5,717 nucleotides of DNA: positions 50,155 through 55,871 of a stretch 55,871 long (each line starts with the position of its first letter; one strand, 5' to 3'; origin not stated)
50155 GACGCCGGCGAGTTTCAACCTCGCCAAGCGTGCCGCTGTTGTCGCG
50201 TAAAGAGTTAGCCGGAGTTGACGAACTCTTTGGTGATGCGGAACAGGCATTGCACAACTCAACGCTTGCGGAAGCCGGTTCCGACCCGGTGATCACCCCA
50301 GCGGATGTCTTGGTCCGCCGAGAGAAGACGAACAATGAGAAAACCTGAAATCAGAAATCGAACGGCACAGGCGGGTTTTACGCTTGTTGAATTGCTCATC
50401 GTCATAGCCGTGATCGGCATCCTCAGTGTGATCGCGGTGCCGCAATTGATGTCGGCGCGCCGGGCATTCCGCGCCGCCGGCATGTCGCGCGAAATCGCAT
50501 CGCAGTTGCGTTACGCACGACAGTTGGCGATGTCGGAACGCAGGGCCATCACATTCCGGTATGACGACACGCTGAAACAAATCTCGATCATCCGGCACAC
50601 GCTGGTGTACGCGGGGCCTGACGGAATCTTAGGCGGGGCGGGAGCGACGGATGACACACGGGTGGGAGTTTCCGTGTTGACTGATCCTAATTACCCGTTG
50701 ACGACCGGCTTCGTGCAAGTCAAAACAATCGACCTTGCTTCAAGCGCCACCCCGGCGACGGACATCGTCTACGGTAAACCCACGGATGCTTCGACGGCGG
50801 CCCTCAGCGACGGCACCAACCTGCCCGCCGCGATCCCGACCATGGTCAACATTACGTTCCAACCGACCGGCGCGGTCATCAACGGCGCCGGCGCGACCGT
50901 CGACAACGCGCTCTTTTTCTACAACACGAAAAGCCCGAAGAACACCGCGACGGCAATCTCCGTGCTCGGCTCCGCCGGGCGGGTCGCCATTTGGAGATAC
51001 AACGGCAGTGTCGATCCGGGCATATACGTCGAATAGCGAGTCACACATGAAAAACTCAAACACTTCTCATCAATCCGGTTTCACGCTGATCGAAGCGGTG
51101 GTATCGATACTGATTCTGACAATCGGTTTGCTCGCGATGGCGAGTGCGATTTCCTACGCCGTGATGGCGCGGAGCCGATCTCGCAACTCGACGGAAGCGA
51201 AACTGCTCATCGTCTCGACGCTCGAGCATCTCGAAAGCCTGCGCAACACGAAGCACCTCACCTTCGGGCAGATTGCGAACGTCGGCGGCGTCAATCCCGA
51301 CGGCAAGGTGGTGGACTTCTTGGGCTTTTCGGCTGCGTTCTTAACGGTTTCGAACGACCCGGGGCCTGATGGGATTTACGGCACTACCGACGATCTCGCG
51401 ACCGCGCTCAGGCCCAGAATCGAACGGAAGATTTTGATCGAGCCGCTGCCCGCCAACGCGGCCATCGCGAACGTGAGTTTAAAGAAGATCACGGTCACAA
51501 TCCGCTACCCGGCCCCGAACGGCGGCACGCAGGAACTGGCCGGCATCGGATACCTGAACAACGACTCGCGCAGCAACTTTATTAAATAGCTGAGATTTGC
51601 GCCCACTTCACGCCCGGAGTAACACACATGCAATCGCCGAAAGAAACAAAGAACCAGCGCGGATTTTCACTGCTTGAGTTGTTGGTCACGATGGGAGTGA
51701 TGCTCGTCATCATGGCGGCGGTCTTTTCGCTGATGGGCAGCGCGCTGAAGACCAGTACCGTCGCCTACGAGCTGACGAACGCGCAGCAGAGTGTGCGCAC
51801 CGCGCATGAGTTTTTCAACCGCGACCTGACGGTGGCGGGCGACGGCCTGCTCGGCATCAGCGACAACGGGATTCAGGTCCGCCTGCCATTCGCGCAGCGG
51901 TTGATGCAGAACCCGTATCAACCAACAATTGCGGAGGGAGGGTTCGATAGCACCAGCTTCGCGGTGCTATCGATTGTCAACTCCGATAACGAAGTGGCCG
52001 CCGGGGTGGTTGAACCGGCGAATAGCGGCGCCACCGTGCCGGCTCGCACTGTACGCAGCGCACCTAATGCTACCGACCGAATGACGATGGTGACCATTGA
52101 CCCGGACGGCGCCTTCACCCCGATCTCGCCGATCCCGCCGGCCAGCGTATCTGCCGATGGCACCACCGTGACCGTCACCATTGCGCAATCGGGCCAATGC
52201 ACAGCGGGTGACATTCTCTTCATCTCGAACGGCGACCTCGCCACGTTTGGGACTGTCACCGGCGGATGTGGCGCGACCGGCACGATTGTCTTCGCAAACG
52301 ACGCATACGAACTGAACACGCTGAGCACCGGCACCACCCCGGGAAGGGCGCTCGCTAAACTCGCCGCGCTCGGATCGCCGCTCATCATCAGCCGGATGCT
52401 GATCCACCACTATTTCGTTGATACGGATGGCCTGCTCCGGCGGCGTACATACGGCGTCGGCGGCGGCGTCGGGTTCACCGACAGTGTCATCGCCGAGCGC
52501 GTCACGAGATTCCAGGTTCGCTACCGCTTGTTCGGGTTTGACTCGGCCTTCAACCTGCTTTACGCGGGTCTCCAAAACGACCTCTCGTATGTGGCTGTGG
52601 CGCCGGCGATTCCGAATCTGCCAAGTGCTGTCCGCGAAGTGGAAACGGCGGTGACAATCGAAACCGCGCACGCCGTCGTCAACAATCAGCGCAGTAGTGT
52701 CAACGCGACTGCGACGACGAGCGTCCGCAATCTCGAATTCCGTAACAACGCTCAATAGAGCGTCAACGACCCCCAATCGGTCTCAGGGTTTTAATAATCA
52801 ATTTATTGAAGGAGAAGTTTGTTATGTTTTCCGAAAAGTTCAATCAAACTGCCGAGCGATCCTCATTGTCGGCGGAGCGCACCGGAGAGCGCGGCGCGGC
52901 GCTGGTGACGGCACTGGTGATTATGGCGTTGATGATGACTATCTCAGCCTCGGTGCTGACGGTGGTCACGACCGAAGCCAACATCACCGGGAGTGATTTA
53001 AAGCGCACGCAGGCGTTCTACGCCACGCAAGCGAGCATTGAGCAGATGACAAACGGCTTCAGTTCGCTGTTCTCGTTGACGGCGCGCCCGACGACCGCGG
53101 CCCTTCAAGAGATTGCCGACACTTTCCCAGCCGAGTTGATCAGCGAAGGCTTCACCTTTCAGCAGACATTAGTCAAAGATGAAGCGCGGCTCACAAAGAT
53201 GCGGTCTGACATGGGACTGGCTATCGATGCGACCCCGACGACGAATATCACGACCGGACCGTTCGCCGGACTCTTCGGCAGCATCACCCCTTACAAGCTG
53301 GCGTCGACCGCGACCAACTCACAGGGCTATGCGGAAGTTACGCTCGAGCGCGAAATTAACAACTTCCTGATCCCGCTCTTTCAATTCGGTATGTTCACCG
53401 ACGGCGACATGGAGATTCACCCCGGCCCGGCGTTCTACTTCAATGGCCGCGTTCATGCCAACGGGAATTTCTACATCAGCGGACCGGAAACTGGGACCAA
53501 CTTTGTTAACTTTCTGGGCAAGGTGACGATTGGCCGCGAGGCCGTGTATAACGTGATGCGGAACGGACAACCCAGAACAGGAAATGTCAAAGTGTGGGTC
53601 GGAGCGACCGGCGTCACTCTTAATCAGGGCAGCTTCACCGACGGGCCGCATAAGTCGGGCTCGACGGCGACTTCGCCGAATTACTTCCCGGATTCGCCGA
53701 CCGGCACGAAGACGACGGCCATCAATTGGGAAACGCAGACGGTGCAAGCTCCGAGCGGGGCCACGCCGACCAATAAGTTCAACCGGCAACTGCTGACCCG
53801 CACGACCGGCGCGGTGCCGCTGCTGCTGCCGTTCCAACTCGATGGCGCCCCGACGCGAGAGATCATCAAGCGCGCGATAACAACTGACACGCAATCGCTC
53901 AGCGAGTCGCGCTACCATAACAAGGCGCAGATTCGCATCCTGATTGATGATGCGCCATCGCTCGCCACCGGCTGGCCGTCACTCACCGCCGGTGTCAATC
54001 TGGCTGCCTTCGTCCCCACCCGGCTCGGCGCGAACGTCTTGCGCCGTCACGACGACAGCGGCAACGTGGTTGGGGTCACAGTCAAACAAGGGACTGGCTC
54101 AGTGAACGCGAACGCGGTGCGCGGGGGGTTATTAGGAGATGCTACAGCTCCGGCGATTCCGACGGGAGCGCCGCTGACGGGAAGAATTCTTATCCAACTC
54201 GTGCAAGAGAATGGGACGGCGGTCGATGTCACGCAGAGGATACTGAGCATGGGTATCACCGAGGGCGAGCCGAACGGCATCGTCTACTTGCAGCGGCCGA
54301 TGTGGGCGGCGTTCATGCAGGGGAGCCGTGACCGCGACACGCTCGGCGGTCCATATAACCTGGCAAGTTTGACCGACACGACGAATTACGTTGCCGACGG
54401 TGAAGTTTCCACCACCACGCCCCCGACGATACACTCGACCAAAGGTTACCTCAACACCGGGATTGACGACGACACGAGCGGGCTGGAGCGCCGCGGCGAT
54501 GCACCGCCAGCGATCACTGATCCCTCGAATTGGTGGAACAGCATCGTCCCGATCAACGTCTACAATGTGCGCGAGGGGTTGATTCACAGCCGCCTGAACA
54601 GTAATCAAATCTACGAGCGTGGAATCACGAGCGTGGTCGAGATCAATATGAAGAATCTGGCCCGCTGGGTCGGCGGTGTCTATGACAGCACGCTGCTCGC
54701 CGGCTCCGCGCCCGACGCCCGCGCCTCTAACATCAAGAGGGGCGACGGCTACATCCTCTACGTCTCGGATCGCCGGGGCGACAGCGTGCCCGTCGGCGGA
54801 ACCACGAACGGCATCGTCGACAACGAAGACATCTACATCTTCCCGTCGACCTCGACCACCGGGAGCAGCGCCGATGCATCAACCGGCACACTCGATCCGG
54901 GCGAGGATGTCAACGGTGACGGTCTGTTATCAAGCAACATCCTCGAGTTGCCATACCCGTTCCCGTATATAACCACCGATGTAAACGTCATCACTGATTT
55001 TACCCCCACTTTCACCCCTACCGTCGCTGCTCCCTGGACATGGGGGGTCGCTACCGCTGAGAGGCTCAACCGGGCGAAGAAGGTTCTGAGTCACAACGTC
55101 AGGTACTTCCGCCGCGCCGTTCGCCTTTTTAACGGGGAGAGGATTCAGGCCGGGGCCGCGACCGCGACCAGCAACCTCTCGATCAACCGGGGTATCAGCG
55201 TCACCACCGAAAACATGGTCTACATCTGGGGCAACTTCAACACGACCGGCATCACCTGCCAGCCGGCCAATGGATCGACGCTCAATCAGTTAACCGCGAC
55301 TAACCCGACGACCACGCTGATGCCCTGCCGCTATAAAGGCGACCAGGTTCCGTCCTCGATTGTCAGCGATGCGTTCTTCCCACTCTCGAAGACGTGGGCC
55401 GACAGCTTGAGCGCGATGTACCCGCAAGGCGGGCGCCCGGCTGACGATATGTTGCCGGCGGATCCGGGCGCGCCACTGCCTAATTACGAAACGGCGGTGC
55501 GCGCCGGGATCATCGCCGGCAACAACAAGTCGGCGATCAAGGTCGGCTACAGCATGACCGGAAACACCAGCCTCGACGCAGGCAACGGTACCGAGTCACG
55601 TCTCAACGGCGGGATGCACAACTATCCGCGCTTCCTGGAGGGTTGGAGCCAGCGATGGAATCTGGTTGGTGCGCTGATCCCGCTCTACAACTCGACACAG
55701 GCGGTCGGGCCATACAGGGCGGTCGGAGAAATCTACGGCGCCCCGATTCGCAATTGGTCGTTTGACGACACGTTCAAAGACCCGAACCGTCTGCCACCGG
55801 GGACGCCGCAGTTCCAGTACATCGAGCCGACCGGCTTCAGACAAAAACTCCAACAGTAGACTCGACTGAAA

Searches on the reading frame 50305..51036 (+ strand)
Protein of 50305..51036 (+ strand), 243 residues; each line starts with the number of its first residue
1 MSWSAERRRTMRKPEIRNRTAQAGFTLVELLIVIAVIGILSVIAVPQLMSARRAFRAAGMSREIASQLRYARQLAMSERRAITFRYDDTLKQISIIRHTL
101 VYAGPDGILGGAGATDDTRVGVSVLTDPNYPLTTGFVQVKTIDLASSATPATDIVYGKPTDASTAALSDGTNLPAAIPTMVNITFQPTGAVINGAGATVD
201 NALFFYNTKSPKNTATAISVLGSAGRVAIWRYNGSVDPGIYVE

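Call 57: search_protein_families(library=pfam, proteins=[window:50305-51036:+])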
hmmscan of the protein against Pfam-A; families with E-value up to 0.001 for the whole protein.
window:50305-51036:+ (243 aa): 1 family
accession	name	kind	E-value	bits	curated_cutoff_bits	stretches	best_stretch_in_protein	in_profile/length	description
PF07963.17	N_methyl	-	7.4e-08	32.1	21.2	1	20-44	2-26/27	Prokaryotic N-terminal methylation motif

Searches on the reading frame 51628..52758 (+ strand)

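Call 57: search_protein_families(library=pfam, proteins=[window:51628-52758:+])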
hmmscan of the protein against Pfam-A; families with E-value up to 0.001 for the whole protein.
window:51628-52758:+ (376 aa): 1 family
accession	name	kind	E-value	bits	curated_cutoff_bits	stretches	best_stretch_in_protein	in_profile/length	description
PF07963.17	N_methyl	-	6.8e-08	32.2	21.2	1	8-33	2-27/27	Prokaryotic N-terminal methylation motif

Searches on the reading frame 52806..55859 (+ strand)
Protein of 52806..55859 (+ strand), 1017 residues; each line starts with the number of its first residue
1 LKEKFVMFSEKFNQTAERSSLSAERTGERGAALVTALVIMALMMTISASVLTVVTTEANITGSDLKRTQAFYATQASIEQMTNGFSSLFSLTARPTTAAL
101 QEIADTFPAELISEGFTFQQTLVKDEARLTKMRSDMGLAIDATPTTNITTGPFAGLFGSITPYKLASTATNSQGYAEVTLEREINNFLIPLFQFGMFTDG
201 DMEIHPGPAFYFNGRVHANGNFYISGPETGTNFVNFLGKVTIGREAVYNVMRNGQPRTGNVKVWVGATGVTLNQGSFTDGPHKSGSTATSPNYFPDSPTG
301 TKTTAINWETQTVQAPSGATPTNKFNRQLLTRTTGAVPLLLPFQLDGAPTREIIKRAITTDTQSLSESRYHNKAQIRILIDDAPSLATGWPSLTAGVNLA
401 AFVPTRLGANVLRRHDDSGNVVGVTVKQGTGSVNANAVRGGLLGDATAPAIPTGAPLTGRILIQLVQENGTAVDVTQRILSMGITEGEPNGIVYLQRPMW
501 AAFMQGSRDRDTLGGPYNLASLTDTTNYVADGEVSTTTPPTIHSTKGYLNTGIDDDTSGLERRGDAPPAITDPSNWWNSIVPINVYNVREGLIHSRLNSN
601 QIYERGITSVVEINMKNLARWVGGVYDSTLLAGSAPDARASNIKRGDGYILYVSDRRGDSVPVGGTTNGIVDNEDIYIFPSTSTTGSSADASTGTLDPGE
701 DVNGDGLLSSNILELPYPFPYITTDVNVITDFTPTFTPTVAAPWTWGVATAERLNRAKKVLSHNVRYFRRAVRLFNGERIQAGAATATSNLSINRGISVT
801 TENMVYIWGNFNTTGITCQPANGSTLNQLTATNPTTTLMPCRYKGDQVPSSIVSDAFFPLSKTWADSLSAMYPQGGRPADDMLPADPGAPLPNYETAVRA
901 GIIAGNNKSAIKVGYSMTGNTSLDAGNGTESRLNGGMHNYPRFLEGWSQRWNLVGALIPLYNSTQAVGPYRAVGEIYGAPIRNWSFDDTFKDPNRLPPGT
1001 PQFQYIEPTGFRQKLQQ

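Call 57: search_protein_families(library=pfam, proteins=[window:52806-55859:+])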
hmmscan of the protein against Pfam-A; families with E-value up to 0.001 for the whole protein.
window:52806-55859:+ (1017 aa): 1 family
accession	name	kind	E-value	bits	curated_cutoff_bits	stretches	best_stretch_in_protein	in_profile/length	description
PF14341.11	PilX_N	-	2.8e-06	27.6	25.5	1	29-79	1-51/51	PilX N-terminal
